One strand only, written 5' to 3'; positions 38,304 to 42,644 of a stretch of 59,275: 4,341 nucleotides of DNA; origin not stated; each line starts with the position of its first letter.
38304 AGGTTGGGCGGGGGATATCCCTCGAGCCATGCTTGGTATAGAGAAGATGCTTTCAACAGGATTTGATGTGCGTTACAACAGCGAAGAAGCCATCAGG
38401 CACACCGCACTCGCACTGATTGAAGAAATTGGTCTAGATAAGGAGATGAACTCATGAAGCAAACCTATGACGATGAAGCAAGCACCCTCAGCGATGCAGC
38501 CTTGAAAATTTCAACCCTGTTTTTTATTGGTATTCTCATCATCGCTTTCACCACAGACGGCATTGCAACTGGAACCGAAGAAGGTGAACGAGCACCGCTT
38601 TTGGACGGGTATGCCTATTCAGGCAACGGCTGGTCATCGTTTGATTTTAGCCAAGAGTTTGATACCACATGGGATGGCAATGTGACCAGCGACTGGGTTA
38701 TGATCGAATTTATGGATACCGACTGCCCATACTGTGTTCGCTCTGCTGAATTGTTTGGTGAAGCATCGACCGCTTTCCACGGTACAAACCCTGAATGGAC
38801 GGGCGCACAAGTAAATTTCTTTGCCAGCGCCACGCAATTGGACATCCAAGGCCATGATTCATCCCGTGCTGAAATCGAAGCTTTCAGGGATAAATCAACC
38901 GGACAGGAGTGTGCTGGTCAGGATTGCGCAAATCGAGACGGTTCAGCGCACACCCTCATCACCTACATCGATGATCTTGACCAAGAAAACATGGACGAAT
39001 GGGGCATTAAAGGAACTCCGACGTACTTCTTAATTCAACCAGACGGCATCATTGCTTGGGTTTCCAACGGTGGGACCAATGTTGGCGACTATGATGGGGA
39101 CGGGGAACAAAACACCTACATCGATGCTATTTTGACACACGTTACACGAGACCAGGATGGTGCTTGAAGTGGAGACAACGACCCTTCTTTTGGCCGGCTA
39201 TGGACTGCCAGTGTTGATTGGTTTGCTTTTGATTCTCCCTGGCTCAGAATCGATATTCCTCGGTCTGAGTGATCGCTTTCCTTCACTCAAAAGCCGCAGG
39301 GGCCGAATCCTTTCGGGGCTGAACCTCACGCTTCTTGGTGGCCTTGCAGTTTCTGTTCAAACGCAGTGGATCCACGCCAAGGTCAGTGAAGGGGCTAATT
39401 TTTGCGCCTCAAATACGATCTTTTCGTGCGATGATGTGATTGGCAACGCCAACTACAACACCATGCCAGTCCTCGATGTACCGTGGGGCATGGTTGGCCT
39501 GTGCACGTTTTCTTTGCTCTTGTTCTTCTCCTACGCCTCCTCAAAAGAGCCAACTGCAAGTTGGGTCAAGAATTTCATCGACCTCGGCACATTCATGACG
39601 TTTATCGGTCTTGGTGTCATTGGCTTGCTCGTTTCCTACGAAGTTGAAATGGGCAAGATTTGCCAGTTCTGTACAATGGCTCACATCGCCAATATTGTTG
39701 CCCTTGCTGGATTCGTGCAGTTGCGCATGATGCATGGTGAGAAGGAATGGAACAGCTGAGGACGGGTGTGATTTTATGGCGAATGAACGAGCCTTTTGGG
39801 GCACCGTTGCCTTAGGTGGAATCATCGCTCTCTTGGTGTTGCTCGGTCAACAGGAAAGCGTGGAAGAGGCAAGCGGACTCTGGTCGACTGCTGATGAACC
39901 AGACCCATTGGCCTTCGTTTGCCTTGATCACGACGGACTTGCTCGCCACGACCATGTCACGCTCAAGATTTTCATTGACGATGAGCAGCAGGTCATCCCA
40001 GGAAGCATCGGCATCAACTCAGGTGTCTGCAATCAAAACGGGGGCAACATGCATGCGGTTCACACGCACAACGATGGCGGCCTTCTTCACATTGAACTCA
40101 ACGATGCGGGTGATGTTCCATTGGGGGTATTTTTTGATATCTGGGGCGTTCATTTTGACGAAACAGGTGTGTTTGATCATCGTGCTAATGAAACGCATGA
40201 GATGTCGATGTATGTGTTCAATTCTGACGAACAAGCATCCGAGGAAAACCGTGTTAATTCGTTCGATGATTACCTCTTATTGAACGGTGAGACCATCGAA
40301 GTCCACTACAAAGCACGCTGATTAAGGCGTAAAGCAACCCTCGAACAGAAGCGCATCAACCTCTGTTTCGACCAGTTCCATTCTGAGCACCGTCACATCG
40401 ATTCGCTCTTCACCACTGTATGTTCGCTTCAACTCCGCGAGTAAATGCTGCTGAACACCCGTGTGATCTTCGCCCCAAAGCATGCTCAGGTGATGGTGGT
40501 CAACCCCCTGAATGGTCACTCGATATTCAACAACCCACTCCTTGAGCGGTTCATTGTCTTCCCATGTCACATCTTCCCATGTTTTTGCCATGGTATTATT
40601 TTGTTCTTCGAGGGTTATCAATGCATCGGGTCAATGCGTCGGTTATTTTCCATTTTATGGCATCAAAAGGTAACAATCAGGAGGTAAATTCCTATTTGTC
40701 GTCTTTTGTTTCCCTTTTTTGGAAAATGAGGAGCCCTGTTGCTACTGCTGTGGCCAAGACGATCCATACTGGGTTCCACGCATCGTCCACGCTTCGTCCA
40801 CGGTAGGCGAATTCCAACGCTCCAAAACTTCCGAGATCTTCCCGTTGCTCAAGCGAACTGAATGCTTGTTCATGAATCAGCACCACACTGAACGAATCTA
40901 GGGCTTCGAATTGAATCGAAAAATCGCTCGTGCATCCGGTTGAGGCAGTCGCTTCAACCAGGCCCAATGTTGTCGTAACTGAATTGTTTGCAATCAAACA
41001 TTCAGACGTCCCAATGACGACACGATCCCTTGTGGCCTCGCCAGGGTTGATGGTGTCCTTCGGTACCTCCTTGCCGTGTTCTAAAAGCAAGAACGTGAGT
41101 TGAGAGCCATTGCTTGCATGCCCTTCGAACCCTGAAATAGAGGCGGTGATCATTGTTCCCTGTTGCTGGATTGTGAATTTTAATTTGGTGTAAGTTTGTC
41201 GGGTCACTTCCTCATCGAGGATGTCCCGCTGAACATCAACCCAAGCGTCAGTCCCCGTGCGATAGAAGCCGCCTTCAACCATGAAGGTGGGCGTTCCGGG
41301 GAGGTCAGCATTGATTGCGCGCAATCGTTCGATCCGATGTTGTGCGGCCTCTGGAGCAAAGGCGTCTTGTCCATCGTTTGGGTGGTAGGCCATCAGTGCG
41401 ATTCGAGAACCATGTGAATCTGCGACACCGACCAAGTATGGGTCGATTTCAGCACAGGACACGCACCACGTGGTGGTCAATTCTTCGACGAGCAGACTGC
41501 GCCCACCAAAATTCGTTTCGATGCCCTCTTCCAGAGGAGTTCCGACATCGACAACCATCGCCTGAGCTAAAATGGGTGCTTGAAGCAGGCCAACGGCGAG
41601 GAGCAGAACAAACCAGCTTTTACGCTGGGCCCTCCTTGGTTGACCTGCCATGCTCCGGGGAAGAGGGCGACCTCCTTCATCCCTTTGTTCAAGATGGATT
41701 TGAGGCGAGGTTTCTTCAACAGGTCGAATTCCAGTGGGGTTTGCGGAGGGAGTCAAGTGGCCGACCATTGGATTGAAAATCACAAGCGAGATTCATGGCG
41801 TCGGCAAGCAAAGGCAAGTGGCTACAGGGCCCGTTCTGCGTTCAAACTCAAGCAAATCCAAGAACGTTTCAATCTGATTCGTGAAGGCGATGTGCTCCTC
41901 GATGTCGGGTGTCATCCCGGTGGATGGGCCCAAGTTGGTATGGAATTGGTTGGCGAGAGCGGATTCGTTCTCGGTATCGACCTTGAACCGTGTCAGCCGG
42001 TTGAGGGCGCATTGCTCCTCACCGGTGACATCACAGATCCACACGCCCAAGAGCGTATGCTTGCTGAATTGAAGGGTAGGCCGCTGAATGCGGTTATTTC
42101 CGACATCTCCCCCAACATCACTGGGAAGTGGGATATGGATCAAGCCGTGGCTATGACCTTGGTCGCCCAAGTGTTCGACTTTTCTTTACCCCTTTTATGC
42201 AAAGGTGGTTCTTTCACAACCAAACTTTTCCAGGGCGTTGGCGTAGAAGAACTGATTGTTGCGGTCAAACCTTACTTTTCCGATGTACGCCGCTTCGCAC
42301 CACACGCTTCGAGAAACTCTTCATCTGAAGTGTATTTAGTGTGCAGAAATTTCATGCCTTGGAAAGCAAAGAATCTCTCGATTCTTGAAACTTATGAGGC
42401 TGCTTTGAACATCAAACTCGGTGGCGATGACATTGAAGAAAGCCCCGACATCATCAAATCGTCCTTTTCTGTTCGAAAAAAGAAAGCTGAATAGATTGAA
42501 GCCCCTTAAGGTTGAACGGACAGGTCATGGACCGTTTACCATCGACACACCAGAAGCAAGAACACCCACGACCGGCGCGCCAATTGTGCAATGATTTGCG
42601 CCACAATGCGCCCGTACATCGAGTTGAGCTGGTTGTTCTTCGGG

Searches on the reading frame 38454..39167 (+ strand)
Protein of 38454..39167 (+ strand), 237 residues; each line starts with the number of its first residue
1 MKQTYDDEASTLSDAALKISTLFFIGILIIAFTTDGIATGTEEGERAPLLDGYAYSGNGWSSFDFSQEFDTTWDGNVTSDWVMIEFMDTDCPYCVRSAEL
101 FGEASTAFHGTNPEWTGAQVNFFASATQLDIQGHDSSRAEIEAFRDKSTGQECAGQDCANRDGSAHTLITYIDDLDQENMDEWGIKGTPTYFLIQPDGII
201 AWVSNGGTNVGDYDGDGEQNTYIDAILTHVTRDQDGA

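Call 43: search_protein_families(library=pfam, proteins=[window:38454-39167:+], max_evalue=0.01)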
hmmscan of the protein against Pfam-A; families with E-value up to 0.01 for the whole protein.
window:38454-39167:+ (237 aa): 4 families
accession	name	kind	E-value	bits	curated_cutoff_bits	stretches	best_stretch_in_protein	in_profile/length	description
PF00578.27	AhpC-TSA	-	0.00028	21.2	26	1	79-202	25-123/124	AhpC/TSA family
PF13098.12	Thioredoxin_2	-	0.00053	20.7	27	1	80-202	6-90/104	Thioredoxin-like domain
PF13462.12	Thioredoxin_4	-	0.00072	20.2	23.2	0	72-101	6-35/165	Thioredoxin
PF08534.16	Redoxin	-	0.0018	18.5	26.6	0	169-212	88-143/148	Redoxin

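Call 64: search_protein_families(library=ncbifam, proteins=[window:38454-39167:+], max_evalue=0.001)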
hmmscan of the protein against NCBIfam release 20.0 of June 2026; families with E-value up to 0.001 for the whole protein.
window:38454-39167:+ (237 aa): 0 families

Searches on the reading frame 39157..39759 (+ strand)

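Call 43: search_protein_families(library=pfam, proteins=[window:39157-39759:+], max_evalue=0.01)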
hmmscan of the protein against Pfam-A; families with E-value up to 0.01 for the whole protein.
window:39157-39759:+ (200 aa): 1 family
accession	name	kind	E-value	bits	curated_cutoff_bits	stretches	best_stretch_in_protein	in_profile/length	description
PF07884.19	VKOR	-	2.2e-10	41.2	27.5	1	60-183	8-130/134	Vitamin K epoxide reductase family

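Call 64: search_protein_families(library=ncbifam, proteins=[window:39157-39759:+], max_evalue=0.001)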
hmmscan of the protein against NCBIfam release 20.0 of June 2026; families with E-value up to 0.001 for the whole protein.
window:39157-39759:+ (200 aa): 2 families
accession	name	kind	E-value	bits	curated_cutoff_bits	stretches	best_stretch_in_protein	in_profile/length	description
NF011480.0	PRK14889.1-4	equivalog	6e-08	33.2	120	1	50-184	4-124/132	VKOR family protein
NF011479.0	PRK14889.1-2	equivalog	0.00041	20.6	264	1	79-181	37-134/145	VKOR family protein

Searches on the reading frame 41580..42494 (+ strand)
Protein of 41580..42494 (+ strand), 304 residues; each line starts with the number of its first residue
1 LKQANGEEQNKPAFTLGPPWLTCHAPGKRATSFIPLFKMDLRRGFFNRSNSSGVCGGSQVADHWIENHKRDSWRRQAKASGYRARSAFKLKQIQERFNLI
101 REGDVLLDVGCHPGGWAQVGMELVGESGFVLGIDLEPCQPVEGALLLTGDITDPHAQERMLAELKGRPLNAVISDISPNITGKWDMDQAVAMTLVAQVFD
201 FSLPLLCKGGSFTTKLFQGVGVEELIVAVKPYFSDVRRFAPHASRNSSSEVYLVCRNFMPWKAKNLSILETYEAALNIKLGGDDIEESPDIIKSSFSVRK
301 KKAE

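Call 43: search_protein_families(library=pfam, proteins=[window:41580-42494:+], max_evalue=0.01)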
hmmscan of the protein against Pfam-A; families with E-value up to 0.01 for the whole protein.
window:41580-42494:+ (304 aa): 1 family
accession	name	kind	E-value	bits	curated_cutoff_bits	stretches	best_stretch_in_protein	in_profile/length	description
PF01728.25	FtsJ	-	7.1e-49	166.6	24.1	1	82-258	1-181/181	FtsJ-like methyltransferase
